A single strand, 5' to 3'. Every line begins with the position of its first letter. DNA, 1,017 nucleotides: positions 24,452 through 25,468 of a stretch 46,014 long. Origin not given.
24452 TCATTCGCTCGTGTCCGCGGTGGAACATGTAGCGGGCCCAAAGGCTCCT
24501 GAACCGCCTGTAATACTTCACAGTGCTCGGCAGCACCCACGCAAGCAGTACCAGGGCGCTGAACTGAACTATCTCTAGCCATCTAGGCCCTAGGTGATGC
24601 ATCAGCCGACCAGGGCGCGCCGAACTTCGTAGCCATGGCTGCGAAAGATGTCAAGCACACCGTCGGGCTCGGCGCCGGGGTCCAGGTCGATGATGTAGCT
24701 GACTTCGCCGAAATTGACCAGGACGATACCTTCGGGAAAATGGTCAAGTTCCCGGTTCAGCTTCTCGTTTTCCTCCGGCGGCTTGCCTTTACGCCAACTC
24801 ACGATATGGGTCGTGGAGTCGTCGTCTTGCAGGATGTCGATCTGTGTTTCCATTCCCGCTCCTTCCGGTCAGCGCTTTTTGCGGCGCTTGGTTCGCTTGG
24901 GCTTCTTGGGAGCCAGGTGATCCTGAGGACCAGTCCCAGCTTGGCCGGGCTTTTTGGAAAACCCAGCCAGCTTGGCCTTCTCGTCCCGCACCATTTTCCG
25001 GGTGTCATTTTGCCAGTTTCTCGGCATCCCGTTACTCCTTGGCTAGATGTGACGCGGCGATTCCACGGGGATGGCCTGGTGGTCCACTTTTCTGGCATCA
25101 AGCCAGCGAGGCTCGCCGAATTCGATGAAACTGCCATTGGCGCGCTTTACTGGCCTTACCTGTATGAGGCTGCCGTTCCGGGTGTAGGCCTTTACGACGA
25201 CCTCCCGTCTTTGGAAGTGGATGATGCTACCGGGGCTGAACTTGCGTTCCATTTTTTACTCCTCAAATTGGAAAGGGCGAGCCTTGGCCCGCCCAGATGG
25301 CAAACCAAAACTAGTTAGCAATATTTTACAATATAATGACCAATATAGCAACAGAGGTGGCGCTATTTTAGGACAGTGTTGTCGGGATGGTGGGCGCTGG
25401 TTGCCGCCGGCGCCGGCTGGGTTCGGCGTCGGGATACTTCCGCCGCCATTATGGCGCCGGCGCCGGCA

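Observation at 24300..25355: GC-rich ~1 kb cassette encoding a tightly coupled operon of four unrecognisable small proteins (69/52/83/78 aa)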

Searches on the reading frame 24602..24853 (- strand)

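Call 4: search_protein_families(library=pfam, proteins=[window:24602-24853:-], max_evalue=1)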
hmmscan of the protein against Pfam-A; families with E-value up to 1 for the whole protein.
window:24602-24853:- (83 aa): 0 families

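Call 5: search_protein_families(library=phrogs, proteins=[window:24602-24853:-], max_evalue=1)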
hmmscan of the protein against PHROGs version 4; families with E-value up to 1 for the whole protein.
window:24602-24853:- (83 aa): 0 families

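Call 60: search_protein_families(library=pfam, proteins=[L014:5321-6349:+, L014:4114-4386:+, L014:4423-4734:+, L014:4740-5105:+, L007:2592-2837:+, L007:2412-2573:+, L011:1069-1251:+, L013:495-722:+, L012:270-677:+, L012:791-1060:-], max_evalue=0.1)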
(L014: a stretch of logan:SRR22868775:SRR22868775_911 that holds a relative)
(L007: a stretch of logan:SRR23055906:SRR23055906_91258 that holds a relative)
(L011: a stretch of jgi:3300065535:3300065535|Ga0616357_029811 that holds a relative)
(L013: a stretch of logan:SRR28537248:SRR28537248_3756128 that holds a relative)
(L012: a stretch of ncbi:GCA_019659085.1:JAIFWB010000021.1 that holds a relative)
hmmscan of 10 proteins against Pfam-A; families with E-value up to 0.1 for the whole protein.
L014:5321-6349:+ (343 aa): 0 families

L014:4114-4386:+ (91 aa): 1 family
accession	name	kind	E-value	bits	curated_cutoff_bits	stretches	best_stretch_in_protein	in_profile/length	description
PF19447.4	DUF5985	-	0.00027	21.6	27.3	1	42-85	4-47/86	Family of unknown function (DUF5985)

L014:4423-4734:+ (104 aa): 0 families

L014:4740-5105:+ (122 aa): 2 families
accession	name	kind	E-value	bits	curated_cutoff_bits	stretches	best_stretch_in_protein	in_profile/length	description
PF03739.19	LptF_LptG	-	0.052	13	27.9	1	23-97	267-344/353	Lipopolysaccharide export system permease LptF/LptG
PF14023.12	Bestrophin-like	-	0.094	12.7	32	0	36-89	173-224/232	Bestrophin-like domain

L007:2592-2837:+ (82 aa): 0 families

L007:2412-2573:+ (54 aa): 1 family
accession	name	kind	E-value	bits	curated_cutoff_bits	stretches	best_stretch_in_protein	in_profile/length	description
PF10241.14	KxDL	-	0.036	14.8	27.2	1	4-53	26-75/86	Uncharacterized conserved protein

L011:1069-1251:+ (61 aa): 0 families

L013:495-722:+ (76 aa): 0 families

L012:270-677:+ (136 aa): 0 families

L012:791-1060:- (90 aa): 1 family
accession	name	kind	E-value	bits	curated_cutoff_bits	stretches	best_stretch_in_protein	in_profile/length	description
PF09764.15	Nt_Gln_amidase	-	0.049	13.6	27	1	19-51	101-132/184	N-terminal glutamine amidase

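Call 61: search_protein_families(library=padloc, proteins=[P0001, P0003, P0005, P0006, P0007, P0008, L014:5321-6349:+, L001:1851-2105:+], max_evalue=1)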
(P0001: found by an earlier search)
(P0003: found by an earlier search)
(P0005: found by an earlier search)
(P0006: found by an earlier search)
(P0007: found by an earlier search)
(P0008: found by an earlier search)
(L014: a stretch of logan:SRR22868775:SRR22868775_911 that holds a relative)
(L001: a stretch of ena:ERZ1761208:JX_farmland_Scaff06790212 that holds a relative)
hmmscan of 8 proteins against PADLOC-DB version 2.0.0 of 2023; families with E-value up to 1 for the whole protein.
P0001 (69 aa): 0 families

P0003 (52 aa): 0 families

P0005 (83 aa): 0 families

P0006 (78 aa): 0 families

P0007 (240 aa): 0 families

P0008 (348 aa): 0 families

L014:5321-6349:+ (343 aa): 0 families

L001:1851-2105:+ (85 aa): 0 families

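Call 62: search_protein_families(library=ncbifam, proteins=[P0001, P0003, P0005, P0006, P0007, P0008, L014:5321-6349:+, L001:1851-2105:+], max_evalue=1)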
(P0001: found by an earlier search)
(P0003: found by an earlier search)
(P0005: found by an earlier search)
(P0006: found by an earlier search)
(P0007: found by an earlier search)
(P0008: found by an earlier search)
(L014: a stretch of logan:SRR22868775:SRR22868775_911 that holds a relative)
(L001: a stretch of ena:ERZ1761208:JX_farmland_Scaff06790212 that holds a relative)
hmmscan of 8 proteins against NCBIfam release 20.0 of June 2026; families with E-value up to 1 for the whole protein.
P0001 (69 aa): 0 families

P0003 (52 aa): 0 families

P0005 (83 aa): 0 families

P0006 (78 aa): 0 families

P0007 (240 aa): 0 families

P0008 (348 aa): 3 families
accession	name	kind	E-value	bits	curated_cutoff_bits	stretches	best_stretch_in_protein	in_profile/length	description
NF005024.0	PRK06433.1-4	equivalog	0.017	15.3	101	1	223-261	11-48/89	NADH dehydrogenase subunit J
NF011326.0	PRK14740.1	equivalog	0.023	14.4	57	1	1-22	1-22/29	K(+)-transporting ATPase subunit F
TIGR02873.1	spore_ylxY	hypoth_equivalog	0.11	11.7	391.5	1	34-80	172-220/268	probable sporulation protein, polysaccharide deacetylase family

L014:5321-6349:+ (343 aa): 0 families

L001:1851-2105:+ (85 aa): 0 families

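Call 85: search_protein_families(library=pfam, proteins=[L001:1663-1773:+, L012:1947-2102:+, L001:1851-2105:+, L011:1271-1486:+, L012:2439-2678:+, L012:1815-2219:-], max_evalue=10)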
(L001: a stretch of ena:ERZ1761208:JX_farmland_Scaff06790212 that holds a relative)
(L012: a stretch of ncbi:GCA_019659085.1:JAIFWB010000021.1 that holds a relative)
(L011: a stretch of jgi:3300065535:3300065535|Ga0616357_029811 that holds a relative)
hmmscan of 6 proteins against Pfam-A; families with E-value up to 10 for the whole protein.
L001:1663-1773:+ (37 aa): 0 families

L012:1947-2102:+ (52 aa): 1 family
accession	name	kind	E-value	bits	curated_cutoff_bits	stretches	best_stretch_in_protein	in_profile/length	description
PF02620.22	YceD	-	0.19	12.2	33.2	1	29-49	6-26/119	Large ribosomal RNA subunit accumulation protein YceD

L001:1851-2105:+ (85 aa): 0 families

L011:1271-1486:+ (72 aa): 0 families

L012:2439-2678:+ (80 aa): 2 families
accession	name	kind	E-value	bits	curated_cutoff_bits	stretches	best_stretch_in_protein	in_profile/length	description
PF11337.13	DUF3139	-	0.28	12.2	27.3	1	5-41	8-43/83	Protein of unknown function (DUF3139)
PF18179.6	SUa-2TM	-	1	9.1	25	1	4-75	17-78/279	SMODS- and Ubiquitin system-associated 2TM effector domain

L012:1815-2219:- (135 aa): 0 families

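Call 86: search_protein_families(library=phrogs, proteins=[L001:1663-1773:+, L012:1947-2102:+, L001:1851-2105:+, L011:1271-1486:+, L007:2592-2837:+, L007:2412-2573:+, L013:495-722:+, L011:1069-1251:+, L014:5321-6349:+], max_evalue=1)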
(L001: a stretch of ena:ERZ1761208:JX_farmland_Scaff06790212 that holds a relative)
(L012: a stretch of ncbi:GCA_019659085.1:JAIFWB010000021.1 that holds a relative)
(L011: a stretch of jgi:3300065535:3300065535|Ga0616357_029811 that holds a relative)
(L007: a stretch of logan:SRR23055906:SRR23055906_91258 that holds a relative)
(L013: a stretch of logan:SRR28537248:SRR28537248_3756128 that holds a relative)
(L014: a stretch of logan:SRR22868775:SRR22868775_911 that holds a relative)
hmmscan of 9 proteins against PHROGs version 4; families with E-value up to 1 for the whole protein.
L001:1663-1773:+ (37 aa): 0 families

L012:1947-2102:+ (52 aa): 2 families
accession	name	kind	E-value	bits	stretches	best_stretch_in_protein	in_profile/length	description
phrog_15735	-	unknown function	0.12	13.6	1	2-14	1-13/41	-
phrog_2670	-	unknown function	0.13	13.4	1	4-41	2-31/66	-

L001:1851-2105:+ (85 aa): 0 families

L011:1271-1486:+ (72 aa): 1 family
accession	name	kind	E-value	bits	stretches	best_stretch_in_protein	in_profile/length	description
phrog_18871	-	DNA, RNA and nucleotide metabolism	0.45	11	1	19-71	96-150/280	replication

L007:2592-2837:+ (82 aa): 0 families

L007:2412-2573:+ (54 aa): 0 families

L013:495-722:+ (76 aa): 0 families

L011:1069-1251:+ (61 aa): 0 families

L014:5321-6349:+ (343 aa): 0 families

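Call 118: search_protein_families(library=pfam, proteins=[L039:7195-7473:+], max_evalue=1)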
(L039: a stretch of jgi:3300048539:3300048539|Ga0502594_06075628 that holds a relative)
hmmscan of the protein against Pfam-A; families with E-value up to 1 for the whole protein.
L039:7195-7473:+ (93 aa): 0 families

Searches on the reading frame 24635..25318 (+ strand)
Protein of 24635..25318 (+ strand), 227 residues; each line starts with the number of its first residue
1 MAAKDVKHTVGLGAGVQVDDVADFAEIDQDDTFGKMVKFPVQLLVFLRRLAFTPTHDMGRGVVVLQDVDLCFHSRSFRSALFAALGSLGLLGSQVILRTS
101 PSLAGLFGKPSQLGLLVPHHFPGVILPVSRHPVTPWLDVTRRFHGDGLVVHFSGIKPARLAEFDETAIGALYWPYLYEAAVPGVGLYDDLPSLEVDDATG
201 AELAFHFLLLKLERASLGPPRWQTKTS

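Call 4: search_protein_families(library=pfam, proteins=[window:24635-25318:+], max_evalue=1)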
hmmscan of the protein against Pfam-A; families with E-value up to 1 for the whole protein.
window:24635-25318:+ (227 aa): 0 families

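Call 5: search_protein_families(library=phrogs, proteins=[window:24635-25318:+], max_evalue=1)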
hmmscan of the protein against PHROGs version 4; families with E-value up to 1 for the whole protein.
window:24635-25318:+ (227 aa): 0 families

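Call 60: search_protein_families(library=pfam, proteins=[L014:5321-6349:+, L014:4114-4386:+, L014:4423-4734:+, L014:4740-5105:+, L007:2592-2837:+, L007:2412-2573:+, L011:1069-1251:+, L013:495-722:+, L012:270-677:+, L012:791-1060:-], max_evalue=0.1)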
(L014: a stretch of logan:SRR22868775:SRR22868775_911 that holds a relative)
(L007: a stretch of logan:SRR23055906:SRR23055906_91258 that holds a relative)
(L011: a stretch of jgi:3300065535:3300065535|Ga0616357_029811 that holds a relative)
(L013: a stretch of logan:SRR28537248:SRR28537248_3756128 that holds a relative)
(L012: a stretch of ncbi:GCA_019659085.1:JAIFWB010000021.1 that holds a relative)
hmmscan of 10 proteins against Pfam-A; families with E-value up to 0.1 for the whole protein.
L014:5321-6349:+ (343 aa): 0 families

L014:4114-4386:+ (91 aa): 1 family
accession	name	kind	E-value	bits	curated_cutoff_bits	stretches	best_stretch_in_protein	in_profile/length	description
PF19447.4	DUF5985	-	0.00027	21.6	27.3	1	42-85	4-47/86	Family of unknown function (DUF5985)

L014:4423-4734:+ (104 aa): 0 families

L014:4740-5105:+ (122 aa): 2 families
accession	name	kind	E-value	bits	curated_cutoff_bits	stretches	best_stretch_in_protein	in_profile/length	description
PF03739.19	LptF_LptG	-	0.052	13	27.9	1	23-97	267-344/353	Lipopolysaccharide export system permease LptF/LptG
PF14023.12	Bestrophin-like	-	0.094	12.7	32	0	36-89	173-224/232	Bestrophin-like domain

L007:2592-2837:+ (82 aa): 0 families

L007:2412-2573:+ (54 aa): 1 family
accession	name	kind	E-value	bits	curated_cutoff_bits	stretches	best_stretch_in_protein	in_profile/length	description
PF10241.14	KxDL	-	0.036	14.8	27.2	1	4-53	26-75/86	Uncharacterized conserved protein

L011:1069-1251:+ (61 aa): 0 families

L013:495-722:+ (76 aa): 0 families

L012:270-677:+ (136 aa): 0 families

L012:791-1060:- (90 aa): 1 family
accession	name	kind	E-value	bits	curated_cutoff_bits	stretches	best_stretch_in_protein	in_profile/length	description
PF09764.15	Nt_Gln_amidase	-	0.049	13.6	27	1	19-51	101-132/184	N-terminal glutamine amidase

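Call 61: search_protein_families(library=padloc, proteins=[P0001, P0003, P0005, P0006, P0007, P0008, L014:5321-6349:+, L001:1851-2105:+], max_evalue=1)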
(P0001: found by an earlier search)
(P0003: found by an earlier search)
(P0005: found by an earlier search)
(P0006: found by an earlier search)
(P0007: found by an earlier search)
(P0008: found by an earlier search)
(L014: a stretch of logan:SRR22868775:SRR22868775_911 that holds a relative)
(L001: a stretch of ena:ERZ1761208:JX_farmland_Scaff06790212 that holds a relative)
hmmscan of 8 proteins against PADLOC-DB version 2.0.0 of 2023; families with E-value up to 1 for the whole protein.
P0001 (69 aa): 0 families

P0003 (52 aa): 0 families

P0005 (83 aa): 0 families

P0006 (78 aa): 0 families

P0007 (240 aa): 0 families

P0008 (348 aa): 0 families

L014:5321-6349:+ (343 aa): 0 families

L001:1851-2105:+ (85 aa): 0 families

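Call 62: search_protein_families(library=ncbifam, proteins=[P0001, P0003, P0005, P0006, P0007, P0008, L014:5321-6349:+, L001:1851-2105:+], max_evalue=1)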
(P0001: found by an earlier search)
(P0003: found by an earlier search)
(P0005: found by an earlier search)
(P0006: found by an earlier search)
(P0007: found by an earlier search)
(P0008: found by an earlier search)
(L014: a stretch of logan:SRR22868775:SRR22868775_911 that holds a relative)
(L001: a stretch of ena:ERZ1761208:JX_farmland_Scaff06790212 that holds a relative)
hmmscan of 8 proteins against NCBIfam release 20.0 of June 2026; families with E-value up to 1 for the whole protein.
P0001 (69 aa): 0 families

P0003 (52 aa): 0 families

P0005 (83 aa): 0 families

P0006 (78 aa): 0 families

P0007 (240 aa): 0 families

P0008 (348 aa): 3 families
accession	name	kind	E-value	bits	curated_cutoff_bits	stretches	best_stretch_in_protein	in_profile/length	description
NF005024.0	PRK06433.1-4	equivalog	0.017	15.3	101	1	223-261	11-48/89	NADH dehydrogenase subunit J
NF011326.0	PRK14740.1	equivalog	0.023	14.4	57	1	1-22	1-22/29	K(+)-transporting ATPase subunit F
TIGR02873.1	spore_ylxY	hypoth_equivalog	0.11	11.7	391.5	1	34-80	172-220/268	probable sporulation protein, polysaccharide deacetylase family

L014:5321-6349:+ (343 aa): 0 families

L001:1851-2105:+ (85 aa): 0 families

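Call 85: search_protein_families(library=pfam, proteins=[L001:1663-1773:+, L012:1947-2102:+, L001:1851-2105:+, L011:1271-1486:+, L012:2439-2678:+, L012:1815-2219:-], max_evalue=10)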
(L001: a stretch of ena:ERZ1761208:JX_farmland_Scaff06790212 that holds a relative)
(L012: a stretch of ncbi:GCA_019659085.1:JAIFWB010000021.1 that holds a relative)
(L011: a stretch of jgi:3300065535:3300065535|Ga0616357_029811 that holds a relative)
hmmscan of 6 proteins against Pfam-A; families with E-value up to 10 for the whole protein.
L001:1663-1773:+ (37 aa): 0 families

L012:1947-2102:+ (52 aa): 1 family
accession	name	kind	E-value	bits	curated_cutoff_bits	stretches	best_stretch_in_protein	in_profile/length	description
PF02620.22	YceD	-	0.19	12.2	33.2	1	29-49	6-26/119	Large ribosomal RNA subunit accumulation protein YceD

L001:1851-2105:+ (85 aa): 0 families

L011:1271-1486:+ (72 aa): 0 families

L012:2439-2678:+ (80 aa): 2 families
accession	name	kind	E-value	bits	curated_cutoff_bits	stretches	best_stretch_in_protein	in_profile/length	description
PF11337.13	DUF3139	-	0.28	12.2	27.3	1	5-41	8-43/83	Protein of unknown function (DUF3139)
PF18179.6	SUa-2TM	-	1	9.1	25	1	4-75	17-78/279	SMODS- and Ubiquitin system-associated 2TM effector domain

L012:1815-2219:- (135 aa): 0 families

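Call 86: search_protein_families(library=phrogs, proteins=[L001:1663-1773:+, L012:1947-2102:+, L001:1851-2105:+, L011:1271-1486:+, L007:2592-2837:+, L007:2412-2573:+, L013:495-722:+, L011:1069-1251:+, L014:5321-6349:+], max_evalue=1)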
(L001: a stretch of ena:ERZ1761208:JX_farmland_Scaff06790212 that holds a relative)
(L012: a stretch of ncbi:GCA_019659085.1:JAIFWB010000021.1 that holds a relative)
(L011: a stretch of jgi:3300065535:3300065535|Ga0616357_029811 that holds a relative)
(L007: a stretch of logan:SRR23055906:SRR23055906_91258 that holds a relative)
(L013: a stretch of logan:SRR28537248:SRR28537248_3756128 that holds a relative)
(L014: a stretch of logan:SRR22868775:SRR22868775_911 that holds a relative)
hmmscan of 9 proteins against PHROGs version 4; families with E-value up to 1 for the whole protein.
L001:1663-1773:+ (37 aa): 0 families

L012:1947-2102:+ (52 aa): 2 families
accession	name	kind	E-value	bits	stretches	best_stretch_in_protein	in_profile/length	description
phrog_15735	-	unknown function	0.12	13.6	1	2-14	1-13/41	-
phrog_2670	-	unknown function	0.13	13.4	1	4-41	2-31/66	-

L001:1851-2105:+ (85 aa): 0 families

L011:1271-1486:+ (72 aa): 1 family
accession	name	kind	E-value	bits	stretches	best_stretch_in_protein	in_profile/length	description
phrog_18871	-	DNA, RNA and nucleotide metabolism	0.45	11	1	19-71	96-150/280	replication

L007:2592-2837:+ (82 aa): 0 families

L007:2412-2573:+ (54 aa): 0 families

L013:495-722:+ (76 aa): 0 families

L011:1069-1251:+ (61 aa): 0 families

L014:5321-6349:+ (343 aa): 0 families

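Call 118: search_protein_families(library=pfam, proteins=[L039:7195-7473:+], max_evalue=1)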
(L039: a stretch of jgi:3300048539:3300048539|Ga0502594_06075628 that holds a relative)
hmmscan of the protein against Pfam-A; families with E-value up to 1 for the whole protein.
L039:7195-7473:+ (93 aa): 0 families

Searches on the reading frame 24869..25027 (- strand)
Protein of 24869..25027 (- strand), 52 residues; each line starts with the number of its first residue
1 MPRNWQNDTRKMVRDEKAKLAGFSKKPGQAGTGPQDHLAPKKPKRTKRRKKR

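Call 4: search_protein_families(library=pfam, proteins=[window:24869-25027:-], max_evalue=1)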
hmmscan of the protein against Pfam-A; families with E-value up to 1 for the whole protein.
window:24869-25027:- (52 aa): 0 families

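Call 5: search_protein_families(library=phrogs, proteins=[window:24869-25027:-], max_evalue=1)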
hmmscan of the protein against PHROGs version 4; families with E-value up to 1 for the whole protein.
window:24869-25027:- (52 aa): 0 families

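Call 60: search_protein_families(library=pfam, proteins=[L014:5321-6349:+, L014:4114-4386:+, L014:4423-4734:+, L014:4740-5105:+, L007:2592-2837:+, L007:2412-2573:+, L011:1069-1251:+, L013:495-722:+, L012:270-677:+, L012:791-1060:-], max_evalue=0.1)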
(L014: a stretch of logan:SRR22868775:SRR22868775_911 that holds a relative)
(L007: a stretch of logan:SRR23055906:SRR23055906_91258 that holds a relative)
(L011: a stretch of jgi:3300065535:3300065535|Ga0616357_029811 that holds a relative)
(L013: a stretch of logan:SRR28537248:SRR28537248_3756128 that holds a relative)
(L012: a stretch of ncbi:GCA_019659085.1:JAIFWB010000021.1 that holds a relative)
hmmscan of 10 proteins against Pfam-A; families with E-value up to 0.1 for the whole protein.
L014:5321-6349:+ (343 aa): 0 families

L014:4114-4386:+ (91 aa): 1 family
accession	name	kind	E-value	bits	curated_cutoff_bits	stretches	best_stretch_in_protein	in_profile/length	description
PF19447.4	DUF5985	-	0.00027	21.6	27.3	1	42-85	4-47/86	Family of unknown function (DUF5985)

L014:4423-4734:+ (104 aa): 0 families

L014:4740-5105:+ (122 aa): 2 families
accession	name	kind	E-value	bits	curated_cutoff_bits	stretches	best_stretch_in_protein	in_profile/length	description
PF03739.19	LptF_LptG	-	0.052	13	27.9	1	23-97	267-344/353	Lipopolysaccharide export system permease LptF/LptG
PF14023.12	Bestrophin-like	-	0.094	12.7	32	0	36-89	173-224/232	Bestrophin-like domain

L007:2592-2837:+ (82 aa): 0 families

L007:2412-2573:+ (54 aa): 1 family
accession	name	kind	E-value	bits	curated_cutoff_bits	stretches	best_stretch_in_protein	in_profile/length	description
PF10241.14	KxDL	-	0.036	14.8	27.2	1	4-53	26-75/86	Uncharacterized conserved protein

L011:1069-1251:+ (61 aa): 0 families

L013:495-722:+ (76 aa): 0 families

L012:270-677:+ (136 aa): 0 families

L012:791-1060:- (90 aa): 1 family
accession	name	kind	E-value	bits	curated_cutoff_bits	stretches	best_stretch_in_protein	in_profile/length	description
PF09764.15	Nt_Gln_amidase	-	0.049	13.6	27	1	19-51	101-132/184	N-terminal glutamine amidase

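Call 61: search_protein_families(library=padloc, proteins=[P0001, P0003, P0005, P0006, P0007, P0008, L014:5321-6349:+, L001:1851-2105:+], max_evalue=1)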
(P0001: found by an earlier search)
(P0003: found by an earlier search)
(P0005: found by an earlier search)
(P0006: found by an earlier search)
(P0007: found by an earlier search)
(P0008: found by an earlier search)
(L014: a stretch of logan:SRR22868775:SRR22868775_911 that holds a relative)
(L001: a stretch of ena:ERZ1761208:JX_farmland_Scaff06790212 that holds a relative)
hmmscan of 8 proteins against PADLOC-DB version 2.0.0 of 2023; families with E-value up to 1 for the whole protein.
P0001 (69 aa): 0 families

P0003 (52 aa): 0 families

P0005 (83 aa): 0 families

P0006 (78 aa): 0 families

P0007 (240 aa): 0 families

P0008 (348 aa): 0 families

L014:5321-6349:+ (343 aa): 0 families

L001:1851-2105:+ (85 aa): 0 families

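Call 62: search_protein_families(library=ncbifam, proteins=[P0001, P0003, P0005, P0006, P0007, P0008, L014:5321-6349:+, L001:1851-2105:+], max_evalue=1)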
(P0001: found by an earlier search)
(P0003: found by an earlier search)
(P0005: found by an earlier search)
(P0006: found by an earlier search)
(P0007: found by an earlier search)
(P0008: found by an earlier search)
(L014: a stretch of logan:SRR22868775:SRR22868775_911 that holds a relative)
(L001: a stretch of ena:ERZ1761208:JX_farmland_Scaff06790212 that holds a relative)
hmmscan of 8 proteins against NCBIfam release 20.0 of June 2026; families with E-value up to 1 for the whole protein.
P0001 (69 aa): 0 families

P0003 (52 aa): 0 families

P0005 (83 aa): 0 families

P0006 (78 aa): 0 families

P0007 (240 aa): 0 families

P0008 (348 aa): 3 families
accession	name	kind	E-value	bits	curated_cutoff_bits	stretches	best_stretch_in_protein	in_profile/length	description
NF005024.0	PRK06433.1-4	equivalog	0.017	15.3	101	1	223-261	11-48/89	NADH dehydrogenase subunit J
NF011326.0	PRK14740.1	equivalog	0.023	14.4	57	1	1-22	1-22/29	K(+)-transporting ATPase subunit F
TIGR02873.1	spore_ylxY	hypoth_equivalog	0.11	11.7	391.5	1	34-80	172-220/268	probable sporulation protein, polysaccharide deacetylase family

L014:5321-6349:+ (343 aa): 0 families

L001:1851-2105:+ (85 aa): 0 families

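Call 85: search_protein_families(library=pfam, proteins=[L001:1663-1773:+, L012:1947-2102:+, L001:1851-2105:+, L011:1271-1486:+, L012:2439-2678:+, L012:1815-2219:-], max_evalue=10)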
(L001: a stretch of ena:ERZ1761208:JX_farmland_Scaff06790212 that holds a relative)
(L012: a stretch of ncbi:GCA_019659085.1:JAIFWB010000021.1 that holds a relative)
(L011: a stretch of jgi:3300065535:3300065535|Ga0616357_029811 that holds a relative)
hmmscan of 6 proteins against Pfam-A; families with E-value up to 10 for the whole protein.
L001:1663-1773:+ (37 aa): 0 families

L012:1947-2102:+ (52 aa): 1 family
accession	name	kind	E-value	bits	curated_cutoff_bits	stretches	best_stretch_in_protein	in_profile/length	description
PF02620.22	YceD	-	0.19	12.2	33.2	1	29-49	6-26/119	Large ribosomal RNA subunit accumulation protein YceD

L001:1851-2105:+ (85 aa): 0 families

L011:1271-1486:+ (72 aa): 0 families

L012:2439-2678:+ (80 aa): 2 families
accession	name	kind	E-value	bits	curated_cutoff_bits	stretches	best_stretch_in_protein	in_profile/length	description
PF11337.13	DUF3139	-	0.28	12.2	27.3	1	5-41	8-43/83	Protein of unknown function (DUF3139)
PF18179.6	SUa-2TM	-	1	9.1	25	1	4-75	17-78/279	SMODS- and Ubiquitin system-associated 2TM effector domain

L012:1815-2219:- (135 aa): 0 families

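Call 86: search_protein_families(library=phrogs, proteins=[L001:1663-1773:+, L012:1947-2102:+, L001:1851-2105:+, L011:1271-1486:+, L007:2592-2837:+, L007:2412-2573:+, L013:495-722:+, L011:1069-1251:+, L014:5321-6349:+], max_evalue=1)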
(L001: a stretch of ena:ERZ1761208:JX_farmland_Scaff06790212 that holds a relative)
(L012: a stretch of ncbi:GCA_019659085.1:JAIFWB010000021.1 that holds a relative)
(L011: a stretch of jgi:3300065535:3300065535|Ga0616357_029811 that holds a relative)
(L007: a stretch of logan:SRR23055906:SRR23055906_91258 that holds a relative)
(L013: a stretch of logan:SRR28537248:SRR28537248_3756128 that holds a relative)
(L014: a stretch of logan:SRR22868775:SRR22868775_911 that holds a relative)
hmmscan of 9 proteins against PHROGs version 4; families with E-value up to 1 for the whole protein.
L001:1663-1773:+ (37 aa): 0 families

L012:1947-2102:+ (52 aa): 2 families
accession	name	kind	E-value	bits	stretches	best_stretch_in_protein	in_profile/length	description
phrog_15735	-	unknown function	0.12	13.6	1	2-14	1-13/41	-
phrog_2670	-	unknown function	0.13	13.4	1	4-41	2-31/66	-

L001:1851-2105:+ (85 aa): 0 families

L011:1271-1486:+ (72 aa): 1 family
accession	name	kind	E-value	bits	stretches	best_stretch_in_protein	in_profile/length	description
phrog_18871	-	DNA, RNA and nucleotide metabolism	0.45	11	1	19-71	96-150/280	replication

L007:2592-2837:+ (82 aa): 0 families

L007:2412-2573:+ (54 aa): 0 families

L013:495-722:+ (76 aa): 0 families

L011:1069-1251:+ (61 aa): 0 families

L014:5321-6349:+ (343 aa): 0 families

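Call 118: search_protein_families(library=pfam, proteins=[L039:7195-7473:+], max_evalue=1)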
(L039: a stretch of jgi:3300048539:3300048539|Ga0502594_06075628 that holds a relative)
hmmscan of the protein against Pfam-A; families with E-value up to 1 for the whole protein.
L039:7195-7473:+ (93 aa): 0 families
